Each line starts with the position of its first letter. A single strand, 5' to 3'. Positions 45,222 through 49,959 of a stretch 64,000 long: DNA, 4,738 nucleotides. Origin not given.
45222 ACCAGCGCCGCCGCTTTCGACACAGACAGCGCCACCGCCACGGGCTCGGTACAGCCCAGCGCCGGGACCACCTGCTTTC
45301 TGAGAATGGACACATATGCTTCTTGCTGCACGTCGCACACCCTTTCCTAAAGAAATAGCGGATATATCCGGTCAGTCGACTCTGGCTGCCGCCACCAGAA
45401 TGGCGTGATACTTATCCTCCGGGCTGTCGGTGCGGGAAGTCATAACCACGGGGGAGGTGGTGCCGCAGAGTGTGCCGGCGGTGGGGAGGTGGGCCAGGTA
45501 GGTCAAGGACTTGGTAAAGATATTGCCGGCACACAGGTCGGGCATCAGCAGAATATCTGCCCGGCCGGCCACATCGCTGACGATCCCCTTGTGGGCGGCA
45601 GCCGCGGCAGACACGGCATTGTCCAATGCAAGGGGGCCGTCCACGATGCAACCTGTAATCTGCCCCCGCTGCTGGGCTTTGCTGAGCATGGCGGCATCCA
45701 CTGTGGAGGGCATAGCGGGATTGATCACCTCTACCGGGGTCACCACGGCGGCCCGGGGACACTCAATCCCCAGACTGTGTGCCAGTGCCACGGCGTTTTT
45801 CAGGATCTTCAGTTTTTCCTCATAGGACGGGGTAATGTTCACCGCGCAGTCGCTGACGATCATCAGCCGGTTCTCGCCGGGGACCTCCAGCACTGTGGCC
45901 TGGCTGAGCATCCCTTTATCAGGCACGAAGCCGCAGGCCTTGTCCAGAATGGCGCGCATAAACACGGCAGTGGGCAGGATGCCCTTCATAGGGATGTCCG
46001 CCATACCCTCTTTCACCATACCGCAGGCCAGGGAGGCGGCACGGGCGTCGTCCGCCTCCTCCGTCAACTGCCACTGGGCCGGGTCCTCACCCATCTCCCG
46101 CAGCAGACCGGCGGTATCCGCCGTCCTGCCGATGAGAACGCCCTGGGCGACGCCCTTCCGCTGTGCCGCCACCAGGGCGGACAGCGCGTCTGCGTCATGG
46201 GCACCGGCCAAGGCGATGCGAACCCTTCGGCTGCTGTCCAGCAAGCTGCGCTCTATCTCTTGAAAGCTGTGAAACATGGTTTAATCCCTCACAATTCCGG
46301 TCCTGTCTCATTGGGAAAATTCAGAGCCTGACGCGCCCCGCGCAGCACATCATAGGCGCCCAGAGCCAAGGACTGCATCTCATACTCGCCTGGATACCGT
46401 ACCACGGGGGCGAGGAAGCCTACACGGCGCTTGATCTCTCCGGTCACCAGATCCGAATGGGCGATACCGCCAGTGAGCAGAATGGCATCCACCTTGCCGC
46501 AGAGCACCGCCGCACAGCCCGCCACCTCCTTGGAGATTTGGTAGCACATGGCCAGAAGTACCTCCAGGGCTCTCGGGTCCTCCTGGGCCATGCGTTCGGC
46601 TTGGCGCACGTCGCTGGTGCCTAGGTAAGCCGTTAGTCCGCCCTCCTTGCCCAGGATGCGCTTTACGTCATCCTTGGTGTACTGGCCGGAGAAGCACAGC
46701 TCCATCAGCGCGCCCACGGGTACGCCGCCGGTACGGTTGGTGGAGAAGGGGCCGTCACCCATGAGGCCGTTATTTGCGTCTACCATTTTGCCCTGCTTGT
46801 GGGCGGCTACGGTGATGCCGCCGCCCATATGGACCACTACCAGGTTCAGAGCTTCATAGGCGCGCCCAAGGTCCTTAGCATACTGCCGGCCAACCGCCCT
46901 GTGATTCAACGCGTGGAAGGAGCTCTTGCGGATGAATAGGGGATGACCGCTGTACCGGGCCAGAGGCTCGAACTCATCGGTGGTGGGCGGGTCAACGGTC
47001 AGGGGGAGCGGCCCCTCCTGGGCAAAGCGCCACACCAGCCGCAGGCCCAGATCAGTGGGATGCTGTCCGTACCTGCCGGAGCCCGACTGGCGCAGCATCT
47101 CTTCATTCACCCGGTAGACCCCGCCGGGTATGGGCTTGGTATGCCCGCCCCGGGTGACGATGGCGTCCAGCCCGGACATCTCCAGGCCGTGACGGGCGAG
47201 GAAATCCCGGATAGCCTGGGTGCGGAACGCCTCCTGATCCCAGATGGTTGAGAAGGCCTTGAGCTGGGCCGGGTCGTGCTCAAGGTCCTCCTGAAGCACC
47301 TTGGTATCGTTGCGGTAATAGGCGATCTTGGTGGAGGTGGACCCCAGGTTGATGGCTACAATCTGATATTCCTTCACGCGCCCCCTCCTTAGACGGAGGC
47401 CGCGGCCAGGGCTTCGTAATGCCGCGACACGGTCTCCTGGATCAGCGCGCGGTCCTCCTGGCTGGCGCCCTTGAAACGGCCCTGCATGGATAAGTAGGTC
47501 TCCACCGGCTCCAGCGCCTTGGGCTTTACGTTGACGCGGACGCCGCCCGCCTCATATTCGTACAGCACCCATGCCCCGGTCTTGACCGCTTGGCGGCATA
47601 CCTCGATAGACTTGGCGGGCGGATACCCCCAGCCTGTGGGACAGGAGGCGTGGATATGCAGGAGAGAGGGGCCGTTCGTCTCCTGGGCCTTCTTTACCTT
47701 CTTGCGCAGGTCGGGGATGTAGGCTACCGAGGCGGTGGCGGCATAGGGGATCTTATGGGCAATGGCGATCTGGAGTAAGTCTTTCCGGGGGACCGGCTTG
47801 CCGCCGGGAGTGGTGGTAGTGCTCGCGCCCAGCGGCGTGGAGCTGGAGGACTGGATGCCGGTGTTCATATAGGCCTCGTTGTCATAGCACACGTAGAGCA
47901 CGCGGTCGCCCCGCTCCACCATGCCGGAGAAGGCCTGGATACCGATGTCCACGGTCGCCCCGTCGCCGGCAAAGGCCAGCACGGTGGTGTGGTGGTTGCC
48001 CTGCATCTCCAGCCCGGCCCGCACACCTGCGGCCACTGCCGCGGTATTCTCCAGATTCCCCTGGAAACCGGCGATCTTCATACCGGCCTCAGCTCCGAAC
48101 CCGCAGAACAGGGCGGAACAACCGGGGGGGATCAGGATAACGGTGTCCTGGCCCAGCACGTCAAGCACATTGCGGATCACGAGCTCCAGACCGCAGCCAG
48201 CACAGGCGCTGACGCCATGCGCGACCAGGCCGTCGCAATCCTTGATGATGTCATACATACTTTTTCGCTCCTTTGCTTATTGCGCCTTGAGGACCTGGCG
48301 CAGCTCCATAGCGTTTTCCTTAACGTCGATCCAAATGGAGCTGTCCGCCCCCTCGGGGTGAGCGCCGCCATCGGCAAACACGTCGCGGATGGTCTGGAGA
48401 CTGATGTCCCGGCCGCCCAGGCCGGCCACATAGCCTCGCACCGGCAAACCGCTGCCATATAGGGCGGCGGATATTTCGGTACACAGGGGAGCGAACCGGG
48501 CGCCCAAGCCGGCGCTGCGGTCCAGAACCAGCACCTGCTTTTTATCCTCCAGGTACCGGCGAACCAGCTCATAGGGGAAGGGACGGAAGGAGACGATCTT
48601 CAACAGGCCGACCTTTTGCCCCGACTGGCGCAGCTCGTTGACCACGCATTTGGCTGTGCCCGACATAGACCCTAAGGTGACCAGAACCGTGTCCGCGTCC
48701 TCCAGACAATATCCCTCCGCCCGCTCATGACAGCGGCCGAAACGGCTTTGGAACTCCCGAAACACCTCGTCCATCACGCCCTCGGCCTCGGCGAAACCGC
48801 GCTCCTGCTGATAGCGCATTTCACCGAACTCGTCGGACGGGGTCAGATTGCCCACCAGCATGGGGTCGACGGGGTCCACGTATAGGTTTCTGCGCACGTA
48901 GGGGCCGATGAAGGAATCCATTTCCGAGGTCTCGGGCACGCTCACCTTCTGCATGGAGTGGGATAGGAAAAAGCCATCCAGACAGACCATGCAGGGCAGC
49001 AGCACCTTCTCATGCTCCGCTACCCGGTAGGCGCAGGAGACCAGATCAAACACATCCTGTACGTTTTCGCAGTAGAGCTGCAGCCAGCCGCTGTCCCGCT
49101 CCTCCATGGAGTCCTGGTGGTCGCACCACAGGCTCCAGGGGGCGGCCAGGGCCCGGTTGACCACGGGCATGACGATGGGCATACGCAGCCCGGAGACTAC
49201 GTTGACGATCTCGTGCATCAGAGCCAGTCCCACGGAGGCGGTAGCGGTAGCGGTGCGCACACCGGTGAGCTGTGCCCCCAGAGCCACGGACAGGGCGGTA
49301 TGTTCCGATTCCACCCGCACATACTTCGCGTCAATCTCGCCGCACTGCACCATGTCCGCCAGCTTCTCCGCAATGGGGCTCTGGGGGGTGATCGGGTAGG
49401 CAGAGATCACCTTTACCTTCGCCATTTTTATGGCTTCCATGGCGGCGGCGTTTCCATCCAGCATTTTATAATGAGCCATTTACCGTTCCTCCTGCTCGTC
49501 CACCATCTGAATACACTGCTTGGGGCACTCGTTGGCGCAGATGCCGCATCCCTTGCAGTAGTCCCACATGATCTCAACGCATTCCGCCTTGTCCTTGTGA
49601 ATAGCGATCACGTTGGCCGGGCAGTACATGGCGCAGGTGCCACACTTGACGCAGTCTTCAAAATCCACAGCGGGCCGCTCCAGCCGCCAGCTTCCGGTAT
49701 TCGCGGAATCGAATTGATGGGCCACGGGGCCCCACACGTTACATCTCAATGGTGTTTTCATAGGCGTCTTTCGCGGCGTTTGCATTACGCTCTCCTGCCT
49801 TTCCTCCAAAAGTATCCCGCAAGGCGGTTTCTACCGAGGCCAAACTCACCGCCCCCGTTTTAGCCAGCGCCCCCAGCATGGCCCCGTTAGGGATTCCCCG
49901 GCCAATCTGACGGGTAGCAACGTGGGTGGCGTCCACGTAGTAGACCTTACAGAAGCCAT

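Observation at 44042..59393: Fourteen-gene IclR-headed minus-strand operon linking a TRAP transporter to amidohydrolase, FrdA-like flavoprotein/2Fe-2S, LDH-like DH, 4-subunit 2-oxoacid:ferredoxin oxidoreductase, Buk/Ptb and a CyuA-like cysteine desulfidase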

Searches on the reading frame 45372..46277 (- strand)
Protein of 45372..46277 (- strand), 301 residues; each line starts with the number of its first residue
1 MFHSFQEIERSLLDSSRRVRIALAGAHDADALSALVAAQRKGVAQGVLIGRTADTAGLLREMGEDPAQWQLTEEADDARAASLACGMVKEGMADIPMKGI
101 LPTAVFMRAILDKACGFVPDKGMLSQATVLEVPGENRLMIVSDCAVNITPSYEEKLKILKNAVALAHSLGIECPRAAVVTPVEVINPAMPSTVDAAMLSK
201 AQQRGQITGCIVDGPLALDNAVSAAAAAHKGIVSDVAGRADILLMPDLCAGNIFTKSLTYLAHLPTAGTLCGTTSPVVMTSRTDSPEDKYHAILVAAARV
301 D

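Call 5: search_protein_families(library=pfam, proteins=[window:45372-46277:-], max_evalue=0.01)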
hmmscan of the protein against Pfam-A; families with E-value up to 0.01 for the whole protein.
window:45372-46277:- (301 aa): 1 family
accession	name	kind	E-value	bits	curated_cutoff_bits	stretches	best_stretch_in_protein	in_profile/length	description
PF01515.24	PTA_PTB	-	1.3e-41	143.5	24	1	80-297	104-319/319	Phosphate acetyl/butaryl transferase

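Call 6: search_protein_families(library=ncbifam, proteins=[window:45372-46277:-], max_evalue=0.001)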
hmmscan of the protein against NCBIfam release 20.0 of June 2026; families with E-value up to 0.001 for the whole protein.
window:45372-46277:- (301 aa): 10 families
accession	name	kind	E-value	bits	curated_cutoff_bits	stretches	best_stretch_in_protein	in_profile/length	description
TIGR02706.1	P_butyryltrans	equivalog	1.5e-94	316.4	410.5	1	17-297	12-291/294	phosphate butyryltransferase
NF004472.0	PRK05805.1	subfamily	1.6e-93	313.1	399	1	1-298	1-296/302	phosphate butyryltransferase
NF005837.0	PRK07742.1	equivalog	1.9e-84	283.5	409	1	19-298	16-295/299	phosphate butyryltransferase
NF006045.0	PRK08190.1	subfamily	3.8e-80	270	282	1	16-297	174-454/467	bifunctional enoyl-CoA hydratase/phosphate acetyltransferase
NF008852.0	PRK11890.1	subfamily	1.6e-73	247.5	413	1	17-297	21-300/315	phosphate acetyltransferase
TIGR02709.1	branched_ptb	equivalog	1.7e-41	142.7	475.15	1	68-296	44-268/271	branched-chain phosphotransacylase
NF007233.1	PRK09653.1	subfamily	3.3e-21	76.1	310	1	80-299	102-318/319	phosphotransacetylase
TIGR00651.1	pta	equivalog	7.1e-15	55.2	311.2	1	82-296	91-303/304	phosphate acetyltransferase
NF004167.0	PRK05632.1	equivalog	5.1e-13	48.5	418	1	136-267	540-669/708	phosphate acetyltransferase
TIGR03270.1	methan_mark_4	hypoth_equivalog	0.00094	18.6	190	0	206-294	111-202/204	methanogenesis marker protein Mmp4/MtxX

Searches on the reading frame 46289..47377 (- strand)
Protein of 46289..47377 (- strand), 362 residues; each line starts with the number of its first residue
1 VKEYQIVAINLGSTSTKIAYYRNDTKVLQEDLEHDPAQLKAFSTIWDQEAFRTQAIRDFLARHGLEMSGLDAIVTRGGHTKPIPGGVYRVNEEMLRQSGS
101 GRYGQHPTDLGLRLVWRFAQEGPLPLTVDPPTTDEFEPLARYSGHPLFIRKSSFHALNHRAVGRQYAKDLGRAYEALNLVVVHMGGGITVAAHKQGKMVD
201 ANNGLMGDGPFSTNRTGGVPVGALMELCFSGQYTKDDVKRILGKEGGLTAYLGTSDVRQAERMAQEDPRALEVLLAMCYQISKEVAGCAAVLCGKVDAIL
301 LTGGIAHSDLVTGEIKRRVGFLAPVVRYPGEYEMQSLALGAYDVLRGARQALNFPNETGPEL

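Call 5: search_protein_families(library=pfam, proteins=[window:46289-47377:-], max_evalue=0.01)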
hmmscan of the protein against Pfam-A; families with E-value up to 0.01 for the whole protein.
window:46289-47377:- (362 aa): 1 family
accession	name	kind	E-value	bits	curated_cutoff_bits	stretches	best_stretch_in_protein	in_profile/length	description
PF00871.23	Acetate_kinase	-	1.6e-23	83.4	22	1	147-307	170-334/392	Acetokinase family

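Call 6: search_protein_families(library=ncbifam, proteins=[window:46289-47377:-], max_evalue=0.001)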
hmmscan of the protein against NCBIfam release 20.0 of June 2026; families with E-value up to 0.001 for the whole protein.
window:46289-47377:- (362 aa): 8 families
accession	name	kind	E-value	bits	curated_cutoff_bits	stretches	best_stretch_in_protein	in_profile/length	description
NF002834.0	PRK03011.1-5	subfamily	7.5e-134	446.3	222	1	4-354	3-355/357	butyrate kinase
TIGR02707.1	butyr_kinase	equivalog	5.2e-126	420.4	289.1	1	6-351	2-349/351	butyrate kinase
TIGR00016.1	ackA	subfamily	4e-25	88.4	293.4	1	148-309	178-342/405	acetate/propionate family kinase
NF009045.0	PRK12379.1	equivalog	8.8e-18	64.3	580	1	147-308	167-330/402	propionate kinase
NF009063.0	PRK12397.1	equivalog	5.7e-16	58.1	659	1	146-308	170-335/404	acetate/propionate family kinase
NF009099.0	PRK12440.1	equivalog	7.7e-15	54.7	693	1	149-310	173-335/397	acetate/propionate family kinase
NF005462.0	PRK07058.1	equivalog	2e-13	50.1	486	1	149-313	174-337/396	acetate/propionate family kinase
NF005520.0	PRK07157.1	equivalog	4.3e-09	36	561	1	147-310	171-335/400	acetate kinase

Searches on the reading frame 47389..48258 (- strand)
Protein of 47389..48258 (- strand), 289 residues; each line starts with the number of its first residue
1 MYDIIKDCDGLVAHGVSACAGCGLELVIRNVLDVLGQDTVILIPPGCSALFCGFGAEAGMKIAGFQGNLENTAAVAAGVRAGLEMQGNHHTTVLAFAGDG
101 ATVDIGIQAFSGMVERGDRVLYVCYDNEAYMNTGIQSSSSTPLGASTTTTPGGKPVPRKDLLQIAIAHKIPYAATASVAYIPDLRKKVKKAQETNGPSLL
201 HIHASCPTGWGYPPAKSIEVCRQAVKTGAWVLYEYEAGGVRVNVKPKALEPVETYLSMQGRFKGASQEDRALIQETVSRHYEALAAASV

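Call 5: search_protein_families(library=pfam, proteins=[window:47389-48258:-], max_evalue=0.01)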
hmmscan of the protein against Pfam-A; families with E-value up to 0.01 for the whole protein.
window:47389-48258:- (289 aa): 1 family
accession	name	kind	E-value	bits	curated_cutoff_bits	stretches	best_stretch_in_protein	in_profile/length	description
PF02775.26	TPP_enzyme_C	-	1.2e-21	77.5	21.9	1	63-202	24-151/151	Thiamine pyrophosphate enzyme, C-terminal TPP binding domain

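Call 54: search_protein_families(library=ncbifam, proteins=[window:47389-48258:-], max_evalue=0.00001)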
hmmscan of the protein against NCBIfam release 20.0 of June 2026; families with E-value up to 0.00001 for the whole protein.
window:47389-48258:- (289 aa): 10 families
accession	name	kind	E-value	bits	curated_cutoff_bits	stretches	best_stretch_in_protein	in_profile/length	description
NF008818.0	PRK11864.1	subfamily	1.8e-99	332.7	405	1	12-286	14-294/300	3-methyl-2-oxobutanoate dehydrogenase subunit beta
NF008819.1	PRK11865.1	equivalog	8.7e-93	310.8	405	1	11-285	13-297/300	pyruvate synthase subunit PorB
NF045766.1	PhenlGlyoxDHPadI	equivalog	9e-74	248.8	700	1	2-284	142-433/443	NADH-dependent phenylglyoxylate dehydrogenase subunit beta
NF045792.1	OxalOxredbeta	equivalog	2.8e-66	223.7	590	1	15-284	20-303/311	oxalate oxidoreductase subunit beta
TIGR02176.1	pyruv_ox_red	equivalog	3.8e-22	78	911.35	1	93-271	956-1142/1167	pyruvate:ferredoxin (flavodoxin) oxidoreductase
NF008820.0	PRK11866.1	equivalog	2e-13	50.4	402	1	32-208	37-203/287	2-oxoacid ferredoxin oxidoreductase subunit beta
TIGR02177.1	PorB_KorB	subfamily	3.3e-13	49.8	261.9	1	32-208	23-189/286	2-oxoacid:acceptor oxidoreductase, beta subunit, pyruvate/2-ketoisovalerate family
NF008821.0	PRK11869.1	equivalog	1.4e-08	34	438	1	15-208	13-202/286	2-oxoacid ferredoxin oxidoreductase subunit beta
NF041171.1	Oxoac_fdxbeta_Archa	equivalog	4.1e-08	32.9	423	1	32-208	25-191/296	2-oxoacid:ferredoxin oxidoreductase subunit beta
NF007207.0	PRK09628.1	equivalog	6.7e-08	32.5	364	1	19-210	19-206/277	2-oxoglutarate ferredoxin oxidoreductase subunit beta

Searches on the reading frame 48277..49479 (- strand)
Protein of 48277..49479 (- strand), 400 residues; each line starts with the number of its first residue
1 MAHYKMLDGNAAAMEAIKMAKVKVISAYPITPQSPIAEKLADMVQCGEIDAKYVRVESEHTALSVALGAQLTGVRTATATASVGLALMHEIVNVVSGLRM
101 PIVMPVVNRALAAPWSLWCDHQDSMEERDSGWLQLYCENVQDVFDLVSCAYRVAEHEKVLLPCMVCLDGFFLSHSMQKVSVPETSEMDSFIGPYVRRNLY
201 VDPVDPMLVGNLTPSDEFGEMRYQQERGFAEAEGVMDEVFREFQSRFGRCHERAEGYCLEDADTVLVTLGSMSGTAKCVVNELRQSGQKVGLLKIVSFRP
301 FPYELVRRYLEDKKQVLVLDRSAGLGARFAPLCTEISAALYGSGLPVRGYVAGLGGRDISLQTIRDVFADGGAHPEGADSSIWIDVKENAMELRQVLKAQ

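Call 5: search_protein_families(library=pfam, proteins=[window:48277-49479:-], max_evalue=0.01)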
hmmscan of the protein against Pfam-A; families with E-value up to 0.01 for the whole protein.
window:48277-49479:- (400 aa): 3 families
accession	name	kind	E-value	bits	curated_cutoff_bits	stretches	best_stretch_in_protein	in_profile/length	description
PF01855.24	POR_N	-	2e-66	224.5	27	1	16-240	2-230/231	Pyruvate flavodoxin/ferredoxin oxidoreductase, thiamine diP-bdg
PF17147.9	PFOR_II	-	1.5e-28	99.6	27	1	262-364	1-102/102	Pyruvate:ferredoxin oxidoreductase core domain II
PF02780.25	Transketolase_C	-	1.4e-05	25.4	25.9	1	261-335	9-86/124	Transketolase, C-terminal domain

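Call 53: search_solved_structures(query=window:48277-49479:-, show_alignments=0)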
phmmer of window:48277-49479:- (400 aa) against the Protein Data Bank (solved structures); distinct sequences matched with E-value up to 0.001: 13.
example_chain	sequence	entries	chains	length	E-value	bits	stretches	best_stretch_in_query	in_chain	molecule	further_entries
9bt4_B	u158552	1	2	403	9.8e-93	314.4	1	6-371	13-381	Pyruvate:Ferredoxin Oxidoreductase, subunit alpha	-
5c4i_A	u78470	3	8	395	9e-67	229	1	5-360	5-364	Oxalate oxidoreductase subunit alpha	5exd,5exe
6cin_A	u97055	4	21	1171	2.6e-37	132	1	6-394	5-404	PYRUVATE-FERREDOXIN OXIDOREDUCTASE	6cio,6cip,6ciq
7plm_A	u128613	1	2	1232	2.6e-36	128.7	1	7-370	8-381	Pyruvate:ferredoxin oxidoreductase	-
1b0p_A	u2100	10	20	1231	2.8e-36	128.6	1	7-370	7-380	PROTEIN (PYRUVATE-FERREDOXIN OXIDOREDUCTASE) | Pyruvate-Ferredoxin Oxidoreductase | PYRUVATE FERREDOXIN OXIDOREDUCTASE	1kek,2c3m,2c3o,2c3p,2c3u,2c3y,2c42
1yd7_A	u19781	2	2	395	7.1e-19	71.3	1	7-319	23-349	2-keto acid:ferredoxin oxidoreductase subunit alpha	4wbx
5b46_A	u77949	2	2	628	2.4e-14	56.4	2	7-110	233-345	2-oxoacid--ferredoxin oxidoreductase alpha subunit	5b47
8ys5_A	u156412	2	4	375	1.7e-12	50.3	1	7-324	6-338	2-oxoglutarate synthase subunit alpha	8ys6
6n2n_A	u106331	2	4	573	1.2e-09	41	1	19-302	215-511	Pyruvate flavodoxin/ferredoxin oxidoreductase domain protein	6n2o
5b48_A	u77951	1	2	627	9.2e-09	38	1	7-104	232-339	2-oxoacid--ferredoxin oxidoreductase alpha subunit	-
3ju3_A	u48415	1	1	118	4.1e-05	26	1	260-331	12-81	Probable 2-oxoacid ferredoxin oxidoreductase, alpha chain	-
9u8q_A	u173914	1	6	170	0.00057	22.3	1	12-151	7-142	Thiamine pyrophosphate enzyme N-terminal TPP-binding domain-containing protein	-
9u8r_A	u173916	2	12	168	0.00066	22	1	12-151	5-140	Thiamine pyrophosphate enzyme N-terminal TPP-binding domain-containing protein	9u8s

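Call 54: search_protein_families(library=ncbifam, proteins=[window:48277-49479:-], max_evalue=0.00001)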
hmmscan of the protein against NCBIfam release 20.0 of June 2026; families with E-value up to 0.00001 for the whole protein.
window:48277-49479:- (400 aa): 13 families
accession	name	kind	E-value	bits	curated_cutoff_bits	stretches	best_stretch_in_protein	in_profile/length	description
NF040682.1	PorA_Arch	equivalog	4.8e-136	453.7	550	1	4-388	3-387/387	pyruvate synthase subunit PorA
NF006233.0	PRK08367.1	equivalog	3.6e-116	388.3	625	1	4-389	4-392/394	pyruvate ferredoxin oxidoreductase subunit alpha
NF007201.0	PRK09622.1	equivalog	2.4e-98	329.7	590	1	5-371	11-378/405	2-oxoacid:ferredoxin oxidoreductase subunit alpha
NF045764.1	PhenlGlyoxDHPadG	equivalog_domain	6.7e-97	324.5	700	1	7-385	5-395/398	NADH-dependent phenylglyoxylate dehydrogenase subunit alpha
NF006232.0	PRK08366.1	equivalog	4.6e-94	315.2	646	1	5-368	8-371/394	2-ketoisovalerate ferredoxin oxidoreductase subunit alpha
NF045791.1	OxalOxredalpha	equivalog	2.7e-79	267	500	1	1-367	1-371/395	oxalate oxidoreductase subunit alpha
TIGR02176.1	pyruv_ox_red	equivalog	9.1e-51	172.8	911.35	1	5-370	2-377/1167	pyruvate:ferredoxin (flavodoxin) oxidoreductase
NF005507.0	PRK07119.1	subfamily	7.9e-36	123.6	399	2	4-186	4-187/352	3-methyl-2-oxobutanoate dehydrogenase subunit VorB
NF006412.0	PRK08659.1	equivalog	6.3e-33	114.5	411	1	3-323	4-336/378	2-oxoacid:acceptor oxidoreductase subunit alpha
TIGR03710.1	OAFO_sf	subfamily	3.8e-30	105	482.75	2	4-110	193-297/561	2-oxoacid:acceptor oxidoreductase subunit alpha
NF007206.0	PRK09627.1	equivalog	2.9e-25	89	579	2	8-191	7-191/375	2-oxoglutarate synthase subunit alpha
NF041170.1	Oxoac_fdxalpha_Archa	equivalog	3.4e-21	75.2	800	2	6-109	237-349/636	2-oxoacid:ferredoxin oxidoreductase subunit alpha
TIGR03336.1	IOR_alpha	equivalog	6e-16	57.9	650.9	1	5-187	3-180/595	indolepyruvate ferredoxin oxidoreductase subunit alpha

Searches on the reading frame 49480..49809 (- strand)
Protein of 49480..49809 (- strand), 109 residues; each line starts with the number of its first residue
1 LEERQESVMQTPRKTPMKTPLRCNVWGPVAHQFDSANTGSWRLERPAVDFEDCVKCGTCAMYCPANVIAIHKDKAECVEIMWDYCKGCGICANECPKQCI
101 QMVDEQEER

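Call 5: search_protein_families(library=pfam, proteins=[window:49480-49809:-], max_evalue=0.01)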
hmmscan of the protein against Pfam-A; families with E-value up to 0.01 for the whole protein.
window:49480-49809:- (109 aa): 12 families
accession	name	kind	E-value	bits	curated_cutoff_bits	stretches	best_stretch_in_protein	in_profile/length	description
PF00037.32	Fer4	-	7e-12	45.1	21.1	2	47-68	2-23/24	4Fe-4S binding domain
PF14697.11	Fer4_21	-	5.5e-11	42.9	35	1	48-102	3-59/59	4Fe-4S dicluster domain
PF12838.12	Fer4_7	-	3.4e-10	40.7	27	3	53-99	2-52/52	4Fe-4S dicluster domain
PF13187.11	Fer4_9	-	2.3e-08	34.4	27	2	52-100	1-52/52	4Fe-4S dicluster domain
PF12797.12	Fer4_2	-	3.5e-08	33.3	24.5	1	45-65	2-22/22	4Fe-4S binding domain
PF12837.12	Fer4_6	-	2.8e-07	30.6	25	1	47-68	3-24/24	4Fe-4S binding domain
PF13237.11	Fer4_10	-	2.1e-05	24.8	25.5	1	48-96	4-53/53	4Fe-4S dicluster domain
PF25160.1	LdpA_Fe-S-bd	-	2.1e-05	24.6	27.6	1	78-104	21-47/49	LdpA Fe-S cluster-binding domain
PF13484.11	Fer4_16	-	2.6e-05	25.3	30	1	53-71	2-20/66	4Fe-4S double cluster binding domain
PF13183.11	Fer4_8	-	0.00013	22.9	27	1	46-67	47-68/68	4Fe-4S dicluster domain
PF13534.11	Fer4_17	-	0.00034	21.5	22.2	1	48-67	41-60/61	4Fe-4S dicluster domain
PF12800.12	Fer4_4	-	0.00047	20.7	24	0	51-65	2-16/17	4Fe-4S binding domain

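Call 54: search_protein_families(library=ncbifam, proteins=[window:49480-49785:-], max_evalue=0.00001)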
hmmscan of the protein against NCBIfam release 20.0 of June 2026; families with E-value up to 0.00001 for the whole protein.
window:49480-49785:- (101 aa): 34 families (the best 25 are shown)
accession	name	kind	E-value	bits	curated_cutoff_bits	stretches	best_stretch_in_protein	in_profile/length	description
TIGR02179.1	PorD_KorD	subfamily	2e-24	85.5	60.05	1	27-98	9-78/78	2-oxoacid:acceptor oxidoreductase, delta subunit, pyruvate/2-ketoisovalerate family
NF040684.1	PorD_Arch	equivalog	1.1e-23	83.1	120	1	28-97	17-84/85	pyruvate synthase subunit PorD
NF007202.0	PRK09623.1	equivalog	4e-20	72.1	166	1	28-98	36-104/105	3-methyl-2-oxobutanoate dehydrogenase subunit delta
NF045763.1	PhenlGlyoxDHPadF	equivalog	1.7e-19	69.8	150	1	19-92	7-77/78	NADH-dependent phenylglyoxylate dehydrogenase subunit delta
NF007203.0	PRK09624.1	equivalog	4.5e-19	68.6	171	1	29-98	37-104/105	pyuvate ferredoxin oxidoreductase subunit delta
NF045790.1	OxalOxreddelta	equivalog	9.7e-18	64.4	230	1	22-97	239-311/316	oxalate oxidoreductase subunit delta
NF007204.0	PRK09625.1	equivalog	5.2e-14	52.4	125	1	27-100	43-116/133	pyruvate flavodoxin oxidoreductase subunit delta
TIGR01971.1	NuoI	subfamily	7.4e-10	38.5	113.05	1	28-65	66-103/121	NADH-quinone oxidoreductase, chain I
TIGR01944.1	rnfB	subfamily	1.3e-09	37.9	68.7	1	39-100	109-168/190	RnfABCDGE type electron transport complex subunit B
NF040864.1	HgcB_ferredoxin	equivalog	1.5e-08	34.4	99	1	40-94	11-63/93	mercury methylation ferredoxin HgcB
NF006076.0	PRK08222.1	equivalog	1.9e-08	34.3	270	1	37-99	32-97/181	hydrogenase 4 subunit H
NF003475.0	PRK05113.1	equivalog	4.2e-08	33.3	203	1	39-99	109-167/190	electron transport complex subunit RsxB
NF009053.0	PRK12387.1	subfamily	6.4e-08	32.5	204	1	37-99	32-97/180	formate hydrogenlyase complex iron-sulfur subunit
TIGR02700.1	flavo_MJ0208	hypoth_equivalog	6.4e-08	32.2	251.35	1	39-96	144-198/234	dihydromethanopterin reductase (acceptor)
NF040770.1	hetero_SS_HdrA2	exception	7.7e-08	30.9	1100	1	39-100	573-631/777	CoB-CoM heterodisulfide reductase HdrA2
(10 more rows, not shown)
